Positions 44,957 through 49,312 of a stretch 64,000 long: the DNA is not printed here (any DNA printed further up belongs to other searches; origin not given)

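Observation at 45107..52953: Tandem duplicated giant secreted proteins: GSDH beta-propeller + PKD + Ig-like repeats + T9SS C-terminal domain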

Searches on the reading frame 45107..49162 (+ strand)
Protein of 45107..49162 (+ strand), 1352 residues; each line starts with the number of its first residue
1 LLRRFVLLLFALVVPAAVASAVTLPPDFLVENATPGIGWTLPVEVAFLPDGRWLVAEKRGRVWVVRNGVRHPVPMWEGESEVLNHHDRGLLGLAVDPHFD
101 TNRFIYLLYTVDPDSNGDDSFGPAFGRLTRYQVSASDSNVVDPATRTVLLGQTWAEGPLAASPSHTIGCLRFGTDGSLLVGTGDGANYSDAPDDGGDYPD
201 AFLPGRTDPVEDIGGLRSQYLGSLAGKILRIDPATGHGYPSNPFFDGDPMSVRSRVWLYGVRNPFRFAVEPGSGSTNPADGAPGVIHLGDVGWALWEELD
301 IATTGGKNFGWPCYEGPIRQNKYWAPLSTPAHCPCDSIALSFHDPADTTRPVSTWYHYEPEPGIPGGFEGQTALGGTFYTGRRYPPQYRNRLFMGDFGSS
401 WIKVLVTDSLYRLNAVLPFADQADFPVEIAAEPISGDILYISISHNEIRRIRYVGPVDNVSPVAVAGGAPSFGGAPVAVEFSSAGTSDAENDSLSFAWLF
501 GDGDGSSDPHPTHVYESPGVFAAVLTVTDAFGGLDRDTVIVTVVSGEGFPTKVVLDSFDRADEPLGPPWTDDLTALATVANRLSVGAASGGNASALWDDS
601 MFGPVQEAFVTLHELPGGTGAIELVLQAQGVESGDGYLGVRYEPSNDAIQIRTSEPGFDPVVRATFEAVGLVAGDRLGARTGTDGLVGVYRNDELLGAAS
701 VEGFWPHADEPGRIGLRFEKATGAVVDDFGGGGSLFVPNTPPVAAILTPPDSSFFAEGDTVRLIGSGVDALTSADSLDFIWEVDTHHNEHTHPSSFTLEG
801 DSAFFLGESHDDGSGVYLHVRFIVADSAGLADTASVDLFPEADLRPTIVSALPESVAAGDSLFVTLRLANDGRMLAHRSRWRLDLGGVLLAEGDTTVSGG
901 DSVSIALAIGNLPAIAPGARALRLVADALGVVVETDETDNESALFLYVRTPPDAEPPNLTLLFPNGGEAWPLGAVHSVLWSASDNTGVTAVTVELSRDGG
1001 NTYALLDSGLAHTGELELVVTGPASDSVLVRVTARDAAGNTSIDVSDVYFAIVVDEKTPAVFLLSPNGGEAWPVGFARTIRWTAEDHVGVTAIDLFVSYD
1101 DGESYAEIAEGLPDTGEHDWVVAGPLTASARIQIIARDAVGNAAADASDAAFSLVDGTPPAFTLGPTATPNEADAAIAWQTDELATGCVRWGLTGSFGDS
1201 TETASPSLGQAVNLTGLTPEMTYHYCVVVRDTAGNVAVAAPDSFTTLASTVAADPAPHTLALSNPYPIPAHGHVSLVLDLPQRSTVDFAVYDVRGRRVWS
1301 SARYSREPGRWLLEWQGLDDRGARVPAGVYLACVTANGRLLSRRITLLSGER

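Call 7: search_protein_families(library=pfam, proteins=[window:45107-49162:+], max_evalue=0.01)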
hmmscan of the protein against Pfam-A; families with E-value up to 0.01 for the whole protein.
window:45107-49162:+ (1352 aa): 7 families
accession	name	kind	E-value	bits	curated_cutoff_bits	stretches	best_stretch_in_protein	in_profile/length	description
PF07995.17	GSDH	-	2e-27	96.8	25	1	41-316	3-224/332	Glucose / Sorbosone dehydrogenase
PF18911.6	PKD_4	-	4.5e-15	55.9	27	1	459-543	1-85/85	PKD domain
PF00801.26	PKD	-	6.2e-09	36.2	23.5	1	474-540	12-78/80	PKD domain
PF07705.17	CARDB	-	4.7e-05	24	22.7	1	843-942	3-99/101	CARDB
PF17957.7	Big_7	-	0.00011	23.2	24.1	0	957-1001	1-43/70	Bacterial Ig domain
PF13860.13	FlgD_ig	-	0.00016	22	27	1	1279-1337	17-76/79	FlgD Ig-like domain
PF16656.11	Pur_ac_phosph_N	-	0.00028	21.8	30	1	1171-1246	11-93/93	Purple acid Phosphatase, N-terminal domain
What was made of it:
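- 46472..46741 (+): A aa 456-545: PKD domain. PKD_4 55.9 bits (call 7).
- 47642..47950 (+): A aa 846-948: CARDB-like Ig domain. Pfam CARDB 24.0 bits against a cutoff of 22.7 (call 7).
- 48578..48856 (+): A aa 1158-1250: FN3-like domain (Pur_ac_phosph_N-like). It is absent from B and present before the C-terminal domain in several other homologues. Pfam 21.8 bits, below the cutoff of 30 (call 7).
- On GSDH propeller superfamily (Pfam PF07995): Only profile positions 3-224 of 332 are matched (call 7).
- The Pfam GSDH match covers only profile positions 3-224 of 332 (call 7).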

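Call 9: search_protein_families(library=ncbifam, proteins=[window:45107-49162:+], max_evalue=0.1)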
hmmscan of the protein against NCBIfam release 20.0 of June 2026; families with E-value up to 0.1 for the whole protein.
window:45107-49162:+ (1352 aa): 6 families
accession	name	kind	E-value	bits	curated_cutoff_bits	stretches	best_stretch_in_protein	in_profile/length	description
TIGR03606.1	non_repeat_PQQ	subfamily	1.4e-09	37.3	434.55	1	84-318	75-274/454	glucose/sorbosone family PQQ-dependent dehydrogenase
TIGR02604.1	Piru_Ver_Nterm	subfamily_domain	0.00075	19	122.2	0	370-403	262-295/367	PVC-type heme-binding CxxCH protein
TIGR04183.1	Por_Secre_tail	domain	0.00097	19.1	23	1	1266-1345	2-69/72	T9SS type A sorting domain-containing protein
NF033707.1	T9SS_sortase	equivalog_domain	0.011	13.3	420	1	1262-1335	999-1076/1095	type IX secretion system sortase PorU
NF009277.0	PRK12634.1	equivalog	0.015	15.4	333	1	1263-1335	101-173/221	flagellar basal body rod modification protein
NF005176.1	PRK06655.1-1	equivalog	0.018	14.9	230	1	1282-1337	95-150/197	flagellar hook assembly protein FlgD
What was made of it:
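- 48893..49162 (+): A aa 1263-1352: C-terminal sorting-type domain (FlgD_ig / T9SS type A-like). TIGR04183 19.1 bits, below the cutoff of 23 (call 9).
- Closest known: T9SS type A C-terminal-domain cargo proteins of Bacteroidota. Different: A scores below the cutoff (call 9).
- TIGR03606 scores are an order of magnitude below its cutoff (call 9). A's C-terminal domain is below the TIGR04183 cutoff (call 9).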
